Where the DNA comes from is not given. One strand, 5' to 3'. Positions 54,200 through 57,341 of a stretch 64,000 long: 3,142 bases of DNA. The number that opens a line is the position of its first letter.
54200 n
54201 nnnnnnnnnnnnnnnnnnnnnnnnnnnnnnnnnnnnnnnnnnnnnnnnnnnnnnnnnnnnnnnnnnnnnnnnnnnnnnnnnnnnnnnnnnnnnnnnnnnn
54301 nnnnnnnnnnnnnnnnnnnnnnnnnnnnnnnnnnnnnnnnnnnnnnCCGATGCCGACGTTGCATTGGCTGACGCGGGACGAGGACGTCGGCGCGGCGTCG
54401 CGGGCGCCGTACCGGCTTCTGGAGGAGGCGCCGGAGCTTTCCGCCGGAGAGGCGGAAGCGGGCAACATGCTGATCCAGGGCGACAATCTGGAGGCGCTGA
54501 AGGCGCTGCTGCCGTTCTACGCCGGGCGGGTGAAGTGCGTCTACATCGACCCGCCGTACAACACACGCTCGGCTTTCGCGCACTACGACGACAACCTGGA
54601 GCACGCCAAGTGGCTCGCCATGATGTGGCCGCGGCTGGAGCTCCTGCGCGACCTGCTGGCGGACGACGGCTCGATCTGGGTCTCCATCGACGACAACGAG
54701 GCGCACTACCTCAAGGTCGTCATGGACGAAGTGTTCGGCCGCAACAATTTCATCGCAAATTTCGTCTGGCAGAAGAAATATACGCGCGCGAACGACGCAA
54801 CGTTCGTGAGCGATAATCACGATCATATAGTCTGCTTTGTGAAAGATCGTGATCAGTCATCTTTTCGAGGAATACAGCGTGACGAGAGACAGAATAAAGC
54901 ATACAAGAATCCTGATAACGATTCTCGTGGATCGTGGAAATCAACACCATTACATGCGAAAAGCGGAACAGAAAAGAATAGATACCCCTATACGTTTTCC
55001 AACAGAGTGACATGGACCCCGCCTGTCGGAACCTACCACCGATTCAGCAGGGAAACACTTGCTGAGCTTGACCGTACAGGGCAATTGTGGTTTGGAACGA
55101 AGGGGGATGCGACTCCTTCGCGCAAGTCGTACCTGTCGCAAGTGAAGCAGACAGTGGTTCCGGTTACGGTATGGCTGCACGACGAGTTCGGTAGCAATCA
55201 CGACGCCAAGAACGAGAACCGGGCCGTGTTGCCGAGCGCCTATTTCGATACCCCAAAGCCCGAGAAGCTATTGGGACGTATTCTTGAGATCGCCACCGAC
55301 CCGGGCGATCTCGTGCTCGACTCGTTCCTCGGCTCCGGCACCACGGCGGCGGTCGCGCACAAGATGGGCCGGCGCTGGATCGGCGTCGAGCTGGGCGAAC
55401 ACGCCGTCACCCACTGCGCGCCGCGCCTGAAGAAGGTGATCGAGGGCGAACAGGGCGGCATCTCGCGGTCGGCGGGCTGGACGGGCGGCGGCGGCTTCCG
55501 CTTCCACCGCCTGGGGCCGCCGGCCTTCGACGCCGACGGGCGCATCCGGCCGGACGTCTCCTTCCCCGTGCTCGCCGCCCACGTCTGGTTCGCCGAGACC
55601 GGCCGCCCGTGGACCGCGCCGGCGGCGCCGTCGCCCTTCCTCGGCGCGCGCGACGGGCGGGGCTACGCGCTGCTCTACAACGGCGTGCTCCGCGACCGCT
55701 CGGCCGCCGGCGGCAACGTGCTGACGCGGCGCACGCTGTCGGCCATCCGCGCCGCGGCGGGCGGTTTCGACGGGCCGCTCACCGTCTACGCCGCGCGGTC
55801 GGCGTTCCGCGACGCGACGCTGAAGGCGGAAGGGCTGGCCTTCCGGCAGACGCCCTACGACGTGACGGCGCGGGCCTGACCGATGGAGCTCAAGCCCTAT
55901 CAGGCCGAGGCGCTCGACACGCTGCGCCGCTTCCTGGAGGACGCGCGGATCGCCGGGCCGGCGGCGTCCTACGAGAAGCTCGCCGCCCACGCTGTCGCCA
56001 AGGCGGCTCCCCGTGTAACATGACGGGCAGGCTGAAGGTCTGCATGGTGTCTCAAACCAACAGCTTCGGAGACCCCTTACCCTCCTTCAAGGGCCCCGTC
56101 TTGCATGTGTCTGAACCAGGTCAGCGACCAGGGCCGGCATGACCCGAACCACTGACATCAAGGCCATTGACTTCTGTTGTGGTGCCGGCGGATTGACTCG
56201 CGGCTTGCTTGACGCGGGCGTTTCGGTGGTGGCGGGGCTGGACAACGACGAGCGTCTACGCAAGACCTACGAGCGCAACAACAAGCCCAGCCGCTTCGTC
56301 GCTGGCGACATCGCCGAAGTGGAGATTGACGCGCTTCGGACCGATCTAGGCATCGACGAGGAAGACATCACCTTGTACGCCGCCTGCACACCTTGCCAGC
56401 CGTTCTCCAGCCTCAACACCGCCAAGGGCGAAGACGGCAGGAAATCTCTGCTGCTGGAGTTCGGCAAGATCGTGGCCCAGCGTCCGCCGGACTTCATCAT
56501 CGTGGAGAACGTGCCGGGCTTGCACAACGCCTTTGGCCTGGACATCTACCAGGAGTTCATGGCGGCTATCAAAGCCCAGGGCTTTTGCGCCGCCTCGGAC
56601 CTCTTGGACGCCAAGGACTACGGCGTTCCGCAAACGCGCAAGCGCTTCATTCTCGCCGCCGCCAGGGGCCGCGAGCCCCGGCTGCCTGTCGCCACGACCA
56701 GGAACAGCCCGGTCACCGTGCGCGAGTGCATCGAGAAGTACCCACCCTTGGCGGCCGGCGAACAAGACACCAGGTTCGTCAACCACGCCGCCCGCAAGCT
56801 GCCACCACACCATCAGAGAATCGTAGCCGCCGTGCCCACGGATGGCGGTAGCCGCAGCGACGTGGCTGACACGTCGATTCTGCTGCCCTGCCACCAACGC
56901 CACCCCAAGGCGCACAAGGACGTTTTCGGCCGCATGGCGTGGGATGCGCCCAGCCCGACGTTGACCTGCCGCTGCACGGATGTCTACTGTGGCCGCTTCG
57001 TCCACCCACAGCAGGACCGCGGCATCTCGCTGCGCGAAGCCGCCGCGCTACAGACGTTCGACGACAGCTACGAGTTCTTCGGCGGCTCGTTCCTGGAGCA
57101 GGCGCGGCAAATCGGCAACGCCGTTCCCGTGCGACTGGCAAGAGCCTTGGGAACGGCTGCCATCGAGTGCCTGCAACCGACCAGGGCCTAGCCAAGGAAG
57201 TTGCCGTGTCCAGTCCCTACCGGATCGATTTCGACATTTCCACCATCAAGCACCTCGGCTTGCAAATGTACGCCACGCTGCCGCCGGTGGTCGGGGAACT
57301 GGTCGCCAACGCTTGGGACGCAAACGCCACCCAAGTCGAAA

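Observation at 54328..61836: Two type III mod alleles with identical ends and different target-recognition cores; only the distal one keeps res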

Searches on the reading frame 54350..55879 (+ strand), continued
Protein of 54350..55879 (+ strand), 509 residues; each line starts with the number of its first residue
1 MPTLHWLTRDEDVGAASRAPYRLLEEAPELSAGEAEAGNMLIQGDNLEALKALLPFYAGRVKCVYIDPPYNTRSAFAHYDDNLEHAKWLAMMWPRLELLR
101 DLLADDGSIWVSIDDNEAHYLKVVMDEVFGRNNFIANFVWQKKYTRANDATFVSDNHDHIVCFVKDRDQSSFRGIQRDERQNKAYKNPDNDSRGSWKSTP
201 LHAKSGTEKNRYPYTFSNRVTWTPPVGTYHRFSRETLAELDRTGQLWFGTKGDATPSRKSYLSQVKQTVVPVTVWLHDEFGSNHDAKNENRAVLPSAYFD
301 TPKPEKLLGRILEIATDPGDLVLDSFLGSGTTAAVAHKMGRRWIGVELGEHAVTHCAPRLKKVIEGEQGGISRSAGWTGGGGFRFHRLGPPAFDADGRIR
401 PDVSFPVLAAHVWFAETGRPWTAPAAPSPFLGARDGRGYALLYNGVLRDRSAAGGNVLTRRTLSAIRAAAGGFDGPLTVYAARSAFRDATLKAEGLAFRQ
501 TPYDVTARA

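Call 44: find_encoding_contigs(protein=P0007, flank=10000, max_places=3)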
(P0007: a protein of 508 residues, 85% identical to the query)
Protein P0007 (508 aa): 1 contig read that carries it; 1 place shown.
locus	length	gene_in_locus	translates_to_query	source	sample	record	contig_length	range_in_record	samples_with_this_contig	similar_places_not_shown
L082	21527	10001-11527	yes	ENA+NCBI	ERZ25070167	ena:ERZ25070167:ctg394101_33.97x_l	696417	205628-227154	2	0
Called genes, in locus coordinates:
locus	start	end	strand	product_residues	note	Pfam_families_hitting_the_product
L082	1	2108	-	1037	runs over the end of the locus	PF18327:PRODH, PF14850:Pro_dh-DNA_bdg, PF01619:Pro_dh, PF00171:Aldedh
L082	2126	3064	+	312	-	PF06339:Ectoine_synth, PF07883:Cupin_2 (weak), PF06339:Ectoine_synth, PF07883:Cupin_2 (weak)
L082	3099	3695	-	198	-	PF02622:DUF179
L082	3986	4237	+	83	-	-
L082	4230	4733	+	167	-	-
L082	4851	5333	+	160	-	PF00578:AhpC-TSA, PF08534:Redoxin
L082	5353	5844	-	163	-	PF00075:RNase_H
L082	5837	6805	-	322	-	PF01636:APH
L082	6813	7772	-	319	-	PF02401:LYTB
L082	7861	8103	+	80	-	PF09360:zf-CDGSH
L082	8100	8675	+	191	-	-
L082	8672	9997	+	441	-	PF13599:Pentapeptide_4 (faint), PF00805:Pentapeptide (weak)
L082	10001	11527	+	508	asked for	PF01555:N6_N4_Mtase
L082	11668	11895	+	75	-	PF16762:RHH_6 (weak)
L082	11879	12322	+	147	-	PF01850:PIN (weak), PF13470:PIN_3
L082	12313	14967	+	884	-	PF04851:ResIII, PF00270:DEAD (faint)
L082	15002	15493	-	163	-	PF00430:ATP-synt_B, PF05405:Mt_ATP-synt_B (weak)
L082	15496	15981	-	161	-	PF02326:YMF19, PF00430:ATP-synt_B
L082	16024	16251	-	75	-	PF00137:ATP-synt_C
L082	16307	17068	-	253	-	PF00119:ATP-synt_A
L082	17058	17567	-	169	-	PF09527:ATPase_gene1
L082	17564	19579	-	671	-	PF04879:Molybdop_Fe4S4, PF00384:Molybdopterin, PF01568:Molydop_binding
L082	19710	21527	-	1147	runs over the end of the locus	PF00005:ABC_tran (faint), PF02463:SMC_N, PF13175:AAA_15 (weak), PF13304:AAA_21 (weak), PF13476:AAA_23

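Call 45: find_encoding_contigs(protein=P0016, flank=10000, max_places=3)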
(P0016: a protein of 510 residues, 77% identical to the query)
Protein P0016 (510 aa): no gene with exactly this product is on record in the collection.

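Call 54: find_related_loci(query=A1, collection=metagenome_contigs, flank=10000)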
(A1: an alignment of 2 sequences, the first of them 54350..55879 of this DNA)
Query A1 (509 aa) in metagenome_contigs; peptide patterns used: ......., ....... (x = any residue, [..] = any of these).
267 stretches matched a pattern; 38 encode a relative of the query (tblastn E <= 1e-3); 38 distinct loci.
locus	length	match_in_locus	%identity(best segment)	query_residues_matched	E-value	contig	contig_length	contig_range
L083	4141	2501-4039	64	1-509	0e+0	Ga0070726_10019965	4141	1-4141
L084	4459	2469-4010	59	1-508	0e+0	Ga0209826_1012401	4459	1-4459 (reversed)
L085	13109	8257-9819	59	1-509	0e+0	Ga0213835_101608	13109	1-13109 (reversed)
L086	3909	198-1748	56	1-508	0e+0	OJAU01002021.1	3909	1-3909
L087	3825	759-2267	54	1-508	0e+0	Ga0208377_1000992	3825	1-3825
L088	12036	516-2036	55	1-508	3e-180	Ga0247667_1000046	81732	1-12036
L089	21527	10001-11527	57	1-508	7e-180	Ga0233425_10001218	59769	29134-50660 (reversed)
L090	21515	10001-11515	56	1-505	2e-178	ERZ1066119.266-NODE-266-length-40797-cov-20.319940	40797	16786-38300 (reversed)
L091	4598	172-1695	53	1-508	0e+0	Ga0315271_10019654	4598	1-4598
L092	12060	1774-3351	55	1-508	1e-171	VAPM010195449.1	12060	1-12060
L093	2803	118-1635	55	1-508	2e-179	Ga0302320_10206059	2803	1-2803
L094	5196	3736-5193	52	1-486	2e-156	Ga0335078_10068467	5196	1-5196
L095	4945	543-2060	49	1-508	2e-156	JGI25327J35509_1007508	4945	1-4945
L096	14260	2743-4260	49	1-508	9e-154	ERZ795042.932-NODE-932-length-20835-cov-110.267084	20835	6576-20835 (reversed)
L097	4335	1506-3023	49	1-508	9e-158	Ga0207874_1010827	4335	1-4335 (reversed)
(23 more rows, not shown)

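Call 57: search_protein_families(library=ncbifam, proteins=[window:54350-55879:+], max_evalue=0.001)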
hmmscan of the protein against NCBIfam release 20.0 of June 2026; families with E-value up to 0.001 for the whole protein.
window:54350-55879:+ (509 aa): 3 families
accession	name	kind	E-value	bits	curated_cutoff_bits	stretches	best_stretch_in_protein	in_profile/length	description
NF008572.0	PRK11524.1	equivalog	1.1e-20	73.9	292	2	300-361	196-257/294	adenine-specific DNA-methyltransferase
NF050803.1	DnaMtaseCcrMCaul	equivalog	1.4e-19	70.2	830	1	299-366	186-253/350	adenine-specific DNA-methyltransferase CcrM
NF010253.0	PRK13699.1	subfamily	5.1e-09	36.1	244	1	299-366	144-211/226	DNA methyltransferase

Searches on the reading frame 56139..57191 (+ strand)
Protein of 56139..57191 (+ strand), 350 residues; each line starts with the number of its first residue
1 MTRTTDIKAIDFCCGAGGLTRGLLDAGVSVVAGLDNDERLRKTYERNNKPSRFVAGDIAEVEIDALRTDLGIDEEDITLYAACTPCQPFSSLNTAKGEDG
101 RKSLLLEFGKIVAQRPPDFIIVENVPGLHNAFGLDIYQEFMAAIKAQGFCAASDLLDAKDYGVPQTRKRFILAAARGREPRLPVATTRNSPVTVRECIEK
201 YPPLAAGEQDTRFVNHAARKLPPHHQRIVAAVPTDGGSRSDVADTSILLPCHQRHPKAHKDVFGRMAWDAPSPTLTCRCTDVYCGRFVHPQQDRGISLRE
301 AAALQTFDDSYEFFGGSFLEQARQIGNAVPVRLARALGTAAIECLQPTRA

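Call 13: search_protein_families(library=pfam, proteins=[window:56139-57191:+], max_evalue=0.01)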
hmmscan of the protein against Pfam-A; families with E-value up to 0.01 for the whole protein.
window:56139-57191:+ (350 aa): 2 families
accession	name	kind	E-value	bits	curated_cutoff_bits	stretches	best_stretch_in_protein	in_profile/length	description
PF00145.23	DNA_methylase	-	1.2e-49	170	22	1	8-340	2-321/324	C-5 cytosine-specific DNA methylase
PF13649.12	Methyltransf_25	-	0.0015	19.6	27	1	10-68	2-65/97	Methyltransferase domain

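Call 14: search_protein_families(library=padloc, proteins=[window:56139-57191:+], max_evalue=0.01)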
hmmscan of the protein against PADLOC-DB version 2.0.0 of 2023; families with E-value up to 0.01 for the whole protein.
window:56139-57191:+ (350 aa): 58 families (the best 25 are shown)
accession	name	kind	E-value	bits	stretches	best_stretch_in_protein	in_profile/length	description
PDLC03378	MTase_II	-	2.5e-76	255.2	1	7-347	3-332/344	Type II methyltransferase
PDLC03234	MTase_II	-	2.7e-69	232.2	1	5-345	3-366/375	Type II methyltransferase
PDLC00033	DruM2|DruM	-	6.4e-63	211.2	1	3-345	18-364/368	DNA cytosine methylase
PDLC03326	MTase_II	-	3.2e-60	202.4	1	6-346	4-377/412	Type II methyltransferase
PDLC00026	DruM2|DruM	-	2.1e-49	166.9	1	6-345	4-318/336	DNA cytosine methylase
PDLC02651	DrmMII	-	3.7e-48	162.3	1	7-342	3-354/371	DrmMII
PDLC03272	MTase_II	-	3.7e-45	152.8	1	4-345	72-390/407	Type II methyltransferase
PDLC03237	MTase_II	-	9e-44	147.6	2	10-194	797-988/1036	Type II methyltransferase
PDLC03279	MTase_II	-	8.1e-37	124.8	2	7-176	3-174/587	Type II methyltransferase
PDLC02648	DrmMII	-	6.1e-36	122.2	2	4-179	19-229/468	DrmMII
PDLC02650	DrmMII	-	9.7e-36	121.6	2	137-340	204-413/435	DrmMII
PDLC00030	DruM2|DruM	-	3.3e-35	119.9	2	5-173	4-182/380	DNA cytosine methylase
PDLC00027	DruM2|DruM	-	7.4e-35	119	2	5-174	10-170/361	DNA cytosine methylase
PDLC02649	DrmMII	-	8.7e-35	118.5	3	70-218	108-264/422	DrmMII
PDLC03307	MTase_II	-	8e-34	115.5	2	8-131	2-117/382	Type II methyltransferase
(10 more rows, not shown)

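Call 57: search_protein_families(library=ncbifam, proteins=[window:56139-57191:+], max_evalue=0.001)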
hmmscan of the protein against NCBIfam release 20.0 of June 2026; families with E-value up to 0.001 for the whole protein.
window:56139-57191:+ (350 aa): 1 family
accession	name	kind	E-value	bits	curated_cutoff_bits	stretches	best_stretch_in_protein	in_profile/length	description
TIGR00675.1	dcm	superfamily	1.3e-35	123.6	100.65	1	10-338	2-326/329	DNA (cytosine-5-)-methyltransferase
